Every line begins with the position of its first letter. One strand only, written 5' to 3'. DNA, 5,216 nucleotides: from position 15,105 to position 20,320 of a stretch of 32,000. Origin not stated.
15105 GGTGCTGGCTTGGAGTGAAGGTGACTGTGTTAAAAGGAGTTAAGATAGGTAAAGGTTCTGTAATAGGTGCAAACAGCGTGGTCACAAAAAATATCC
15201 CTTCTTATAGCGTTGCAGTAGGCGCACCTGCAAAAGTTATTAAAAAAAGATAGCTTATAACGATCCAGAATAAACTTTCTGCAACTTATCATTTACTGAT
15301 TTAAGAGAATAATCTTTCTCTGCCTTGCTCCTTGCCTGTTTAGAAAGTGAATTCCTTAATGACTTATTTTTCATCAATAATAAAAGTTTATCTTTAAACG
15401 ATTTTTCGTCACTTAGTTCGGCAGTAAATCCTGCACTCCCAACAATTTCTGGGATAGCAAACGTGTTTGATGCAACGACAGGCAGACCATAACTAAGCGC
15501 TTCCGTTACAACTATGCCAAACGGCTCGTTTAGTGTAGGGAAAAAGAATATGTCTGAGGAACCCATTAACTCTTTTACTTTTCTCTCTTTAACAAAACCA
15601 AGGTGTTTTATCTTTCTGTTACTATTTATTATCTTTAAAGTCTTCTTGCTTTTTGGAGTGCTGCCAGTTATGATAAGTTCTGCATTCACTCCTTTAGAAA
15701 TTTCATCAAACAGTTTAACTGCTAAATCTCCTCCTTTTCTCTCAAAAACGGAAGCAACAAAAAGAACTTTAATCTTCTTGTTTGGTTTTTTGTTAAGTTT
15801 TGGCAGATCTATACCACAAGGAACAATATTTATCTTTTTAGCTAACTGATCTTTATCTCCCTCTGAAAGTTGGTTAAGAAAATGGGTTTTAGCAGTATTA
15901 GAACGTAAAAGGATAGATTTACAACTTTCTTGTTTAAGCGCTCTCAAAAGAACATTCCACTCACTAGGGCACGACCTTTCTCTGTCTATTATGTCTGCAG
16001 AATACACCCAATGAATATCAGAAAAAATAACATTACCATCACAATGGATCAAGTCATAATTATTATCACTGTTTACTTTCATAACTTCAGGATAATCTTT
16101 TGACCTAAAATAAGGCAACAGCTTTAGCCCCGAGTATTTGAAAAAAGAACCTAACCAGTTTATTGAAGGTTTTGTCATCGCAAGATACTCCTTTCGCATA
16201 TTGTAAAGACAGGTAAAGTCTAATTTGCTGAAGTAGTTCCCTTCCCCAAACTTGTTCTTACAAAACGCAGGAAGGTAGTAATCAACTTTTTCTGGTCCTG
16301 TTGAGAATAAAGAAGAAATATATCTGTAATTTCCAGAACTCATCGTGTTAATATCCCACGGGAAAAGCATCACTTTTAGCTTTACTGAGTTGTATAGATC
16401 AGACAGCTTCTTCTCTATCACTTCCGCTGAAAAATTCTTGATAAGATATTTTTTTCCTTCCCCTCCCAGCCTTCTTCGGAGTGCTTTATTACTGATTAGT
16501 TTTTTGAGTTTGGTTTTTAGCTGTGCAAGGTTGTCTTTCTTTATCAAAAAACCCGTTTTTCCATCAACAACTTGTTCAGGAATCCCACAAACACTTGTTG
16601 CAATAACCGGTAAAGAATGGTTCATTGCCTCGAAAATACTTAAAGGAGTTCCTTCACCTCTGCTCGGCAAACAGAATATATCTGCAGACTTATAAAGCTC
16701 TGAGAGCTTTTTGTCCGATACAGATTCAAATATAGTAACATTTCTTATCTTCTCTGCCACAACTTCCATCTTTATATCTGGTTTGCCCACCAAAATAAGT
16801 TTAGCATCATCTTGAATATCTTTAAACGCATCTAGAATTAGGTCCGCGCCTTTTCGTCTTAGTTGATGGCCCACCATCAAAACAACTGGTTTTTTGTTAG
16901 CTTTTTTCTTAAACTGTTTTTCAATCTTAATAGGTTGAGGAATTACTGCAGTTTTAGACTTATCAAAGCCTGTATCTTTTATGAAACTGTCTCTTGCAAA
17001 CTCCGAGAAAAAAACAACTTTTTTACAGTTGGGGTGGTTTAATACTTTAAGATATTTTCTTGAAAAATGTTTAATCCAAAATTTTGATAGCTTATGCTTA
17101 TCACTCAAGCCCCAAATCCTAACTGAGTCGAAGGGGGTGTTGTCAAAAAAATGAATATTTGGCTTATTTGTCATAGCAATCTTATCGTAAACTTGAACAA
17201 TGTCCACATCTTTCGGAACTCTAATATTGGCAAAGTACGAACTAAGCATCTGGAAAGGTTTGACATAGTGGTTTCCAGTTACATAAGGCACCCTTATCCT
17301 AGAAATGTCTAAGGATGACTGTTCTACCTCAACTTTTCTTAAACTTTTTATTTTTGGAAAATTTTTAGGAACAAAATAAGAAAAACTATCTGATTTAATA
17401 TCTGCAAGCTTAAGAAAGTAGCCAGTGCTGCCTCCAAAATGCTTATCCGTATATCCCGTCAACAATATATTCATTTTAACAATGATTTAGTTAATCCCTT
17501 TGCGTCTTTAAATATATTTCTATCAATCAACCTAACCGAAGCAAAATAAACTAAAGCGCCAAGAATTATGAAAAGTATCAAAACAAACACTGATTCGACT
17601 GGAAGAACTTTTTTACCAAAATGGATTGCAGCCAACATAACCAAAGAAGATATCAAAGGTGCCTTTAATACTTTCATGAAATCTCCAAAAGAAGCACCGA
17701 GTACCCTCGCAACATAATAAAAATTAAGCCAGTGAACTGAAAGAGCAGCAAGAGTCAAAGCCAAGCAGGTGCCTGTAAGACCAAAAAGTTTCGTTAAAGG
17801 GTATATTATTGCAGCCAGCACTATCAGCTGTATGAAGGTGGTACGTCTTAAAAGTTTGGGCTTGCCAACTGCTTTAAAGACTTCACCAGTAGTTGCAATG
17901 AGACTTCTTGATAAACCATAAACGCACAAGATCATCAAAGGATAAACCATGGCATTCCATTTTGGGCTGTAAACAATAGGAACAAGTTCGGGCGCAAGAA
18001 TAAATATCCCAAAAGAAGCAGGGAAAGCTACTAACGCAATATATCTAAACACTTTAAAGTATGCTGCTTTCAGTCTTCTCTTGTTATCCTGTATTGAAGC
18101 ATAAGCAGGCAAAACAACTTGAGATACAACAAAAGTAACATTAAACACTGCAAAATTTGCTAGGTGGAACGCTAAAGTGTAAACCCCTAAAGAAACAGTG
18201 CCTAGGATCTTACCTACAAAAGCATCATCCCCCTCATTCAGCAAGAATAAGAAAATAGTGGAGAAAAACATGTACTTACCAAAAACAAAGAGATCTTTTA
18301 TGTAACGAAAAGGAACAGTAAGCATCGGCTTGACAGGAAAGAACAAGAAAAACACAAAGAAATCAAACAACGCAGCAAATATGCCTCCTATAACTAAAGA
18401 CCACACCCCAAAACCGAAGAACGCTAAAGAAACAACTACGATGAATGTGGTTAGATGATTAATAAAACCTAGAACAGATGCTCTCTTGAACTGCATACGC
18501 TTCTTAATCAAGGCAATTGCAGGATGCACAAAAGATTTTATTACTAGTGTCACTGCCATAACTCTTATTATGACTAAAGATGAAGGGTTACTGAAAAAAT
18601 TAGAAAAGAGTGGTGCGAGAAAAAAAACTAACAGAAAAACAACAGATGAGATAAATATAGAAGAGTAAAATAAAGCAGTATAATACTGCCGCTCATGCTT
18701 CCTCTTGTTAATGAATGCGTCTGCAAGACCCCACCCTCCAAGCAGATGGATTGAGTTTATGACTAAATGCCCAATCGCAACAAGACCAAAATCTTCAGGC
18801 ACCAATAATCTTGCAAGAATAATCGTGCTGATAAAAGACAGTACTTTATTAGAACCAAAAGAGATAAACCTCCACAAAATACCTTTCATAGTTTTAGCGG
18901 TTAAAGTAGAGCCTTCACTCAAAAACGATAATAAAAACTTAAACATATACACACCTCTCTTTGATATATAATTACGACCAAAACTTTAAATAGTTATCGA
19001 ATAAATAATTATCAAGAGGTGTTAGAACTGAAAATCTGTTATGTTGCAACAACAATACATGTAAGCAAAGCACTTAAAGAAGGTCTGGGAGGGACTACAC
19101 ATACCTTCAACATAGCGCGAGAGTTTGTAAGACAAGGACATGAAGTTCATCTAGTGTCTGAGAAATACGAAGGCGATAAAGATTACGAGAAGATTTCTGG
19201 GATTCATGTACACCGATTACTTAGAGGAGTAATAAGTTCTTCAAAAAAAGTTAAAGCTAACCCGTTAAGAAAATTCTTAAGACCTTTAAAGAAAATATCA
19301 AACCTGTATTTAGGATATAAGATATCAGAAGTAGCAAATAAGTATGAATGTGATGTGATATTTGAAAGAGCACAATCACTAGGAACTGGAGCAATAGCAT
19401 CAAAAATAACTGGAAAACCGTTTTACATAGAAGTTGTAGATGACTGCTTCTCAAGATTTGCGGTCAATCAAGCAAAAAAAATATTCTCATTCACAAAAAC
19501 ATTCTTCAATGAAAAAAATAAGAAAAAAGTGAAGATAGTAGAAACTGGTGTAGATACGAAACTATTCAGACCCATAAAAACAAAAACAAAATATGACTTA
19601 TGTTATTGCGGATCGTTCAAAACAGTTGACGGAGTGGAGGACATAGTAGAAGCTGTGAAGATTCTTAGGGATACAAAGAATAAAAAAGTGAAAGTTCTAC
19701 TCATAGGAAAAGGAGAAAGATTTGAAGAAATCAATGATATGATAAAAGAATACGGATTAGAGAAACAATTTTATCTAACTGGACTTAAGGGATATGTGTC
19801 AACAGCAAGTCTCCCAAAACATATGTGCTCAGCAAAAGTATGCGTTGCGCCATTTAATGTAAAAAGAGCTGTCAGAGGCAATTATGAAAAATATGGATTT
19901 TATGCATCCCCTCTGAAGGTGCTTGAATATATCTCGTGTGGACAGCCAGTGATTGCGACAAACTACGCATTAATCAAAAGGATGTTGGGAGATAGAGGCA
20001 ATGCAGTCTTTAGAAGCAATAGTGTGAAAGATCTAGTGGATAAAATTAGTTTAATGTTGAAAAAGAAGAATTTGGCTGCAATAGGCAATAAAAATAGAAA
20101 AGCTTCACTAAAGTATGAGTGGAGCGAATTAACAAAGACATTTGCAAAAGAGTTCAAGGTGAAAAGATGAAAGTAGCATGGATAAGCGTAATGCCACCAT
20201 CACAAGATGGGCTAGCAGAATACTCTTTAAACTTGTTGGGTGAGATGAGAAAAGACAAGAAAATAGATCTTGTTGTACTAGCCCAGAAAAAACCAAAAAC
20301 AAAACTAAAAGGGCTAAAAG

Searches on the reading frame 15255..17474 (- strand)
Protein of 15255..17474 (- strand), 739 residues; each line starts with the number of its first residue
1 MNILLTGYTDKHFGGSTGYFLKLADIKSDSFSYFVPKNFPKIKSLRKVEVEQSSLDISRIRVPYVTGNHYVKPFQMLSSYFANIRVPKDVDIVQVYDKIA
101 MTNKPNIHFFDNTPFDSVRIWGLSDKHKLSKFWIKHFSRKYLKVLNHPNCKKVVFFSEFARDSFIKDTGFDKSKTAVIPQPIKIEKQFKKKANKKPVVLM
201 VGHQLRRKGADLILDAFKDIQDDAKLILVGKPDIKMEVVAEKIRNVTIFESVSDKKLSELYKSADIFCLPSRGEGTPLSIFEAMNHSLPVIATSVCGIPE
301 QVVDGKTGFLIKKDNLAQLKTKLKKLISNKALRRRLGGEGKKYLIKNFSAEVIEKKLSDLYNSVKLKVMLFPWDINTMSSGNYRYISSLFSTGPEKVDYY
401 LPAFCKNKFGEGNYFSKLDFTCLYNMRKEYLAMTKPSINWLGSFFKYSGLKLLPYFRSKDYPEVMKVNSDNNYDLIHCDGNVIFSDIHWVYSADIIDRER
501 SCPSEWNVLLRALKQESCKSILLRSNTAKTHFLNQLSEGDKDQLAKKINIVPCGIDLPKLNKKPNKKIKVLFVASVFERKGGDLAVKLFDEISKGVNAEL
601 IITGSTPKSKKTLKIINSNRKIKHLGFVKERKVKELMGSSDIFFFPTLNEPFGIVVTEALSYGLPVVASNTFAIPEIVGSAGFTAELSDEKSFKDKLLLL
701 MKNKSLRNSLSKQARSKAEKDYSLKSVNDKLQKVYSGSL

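Call 9: search_protein_families(library=pfam, proteins=[window:15255-17474:-], max_evalue=0.001)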
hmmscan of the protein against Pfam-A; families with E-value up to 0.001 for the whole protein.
window:15255-17474:- (739 aa): 5 families
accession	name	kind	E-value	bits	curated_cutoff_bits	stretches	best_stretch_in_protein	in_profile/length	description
PF00534.26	Glycos_transf_1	-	1.5e-67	226.9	26.4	2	185-342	5-171/172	Glycosyl transferases group 1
PF13692.12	Glyco_trans_1_4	-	2.1e-56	190.6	27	2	195-329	1-142/142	Glycosyl transferases group 1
PF20706.3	GT4-conflict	-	6.6e-19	68.6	26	2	553-671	179-313/385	Family 4 Glycosyltransferase in conflict systems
PF13524.12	Glyco_trans_1_2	-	4.8e-07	30.3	25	0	600-727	17-138/144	Glycosyl transferase-like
PF13439.12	Glyco_transf_4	-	1.2e-05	25.9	28.5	1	62-185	43-169/170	Glycosyltransferase Family 4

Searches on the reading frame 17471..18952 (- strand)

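Call 9: search_protein_families(library=pfam, proteins=[window:17471-18952:-], max_evalue=0.001)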
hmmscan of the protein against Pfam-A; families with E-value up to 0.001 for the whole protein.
window:17471-18952:- (493 aa): 2 families
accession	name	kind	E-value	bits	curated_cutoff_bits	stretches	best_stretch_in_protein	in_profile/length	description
PF13440.11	Polysacc_synt_3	-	2e-73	247.7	23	1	45-336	1-292/293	Polysaccharide biosynthesis protein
PF01943.22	Polysacc_synt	-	4.2e-27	95.7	28.2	1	22-287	2-273/274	Polysaccharide biosynthesis protein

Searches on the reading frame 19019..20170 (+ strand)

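Call 9: search_protein_families(library=pfam, proteins=[window:19019-20170:+], max_evalue=0.001)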
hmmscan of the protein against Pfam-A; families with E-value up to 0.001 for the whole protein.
window:19019-20170:+ (383 aa): 5 families
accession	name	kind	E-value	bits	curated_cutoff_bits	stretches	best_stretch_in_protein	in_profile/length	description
PF00534.26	Glycos_transf_1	-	1.2e-20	74.2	26.4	1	186-355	10-164/172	Glycosyl transferases group 1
PF13692.12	Glyco_trans_1_4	-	1.8e-18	67.6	27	1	193-348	3-141/142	Glycosyl transferases group 1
PF13524.12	Glyco_trans_1_2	-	1.2e-07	32.2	25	1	248-364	27-130/144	Glycosyl transferase-like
PF13439.12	Glyco_transf_4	-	1.8e-07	31.8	28.5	1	24-82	3-58/170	Glycosyltransferase Family 4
PF13477.12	Glyco_trans_4_2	-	6.2e-06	26.9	23.4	1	25-88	9-71/139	Glycosyl transferase 4-like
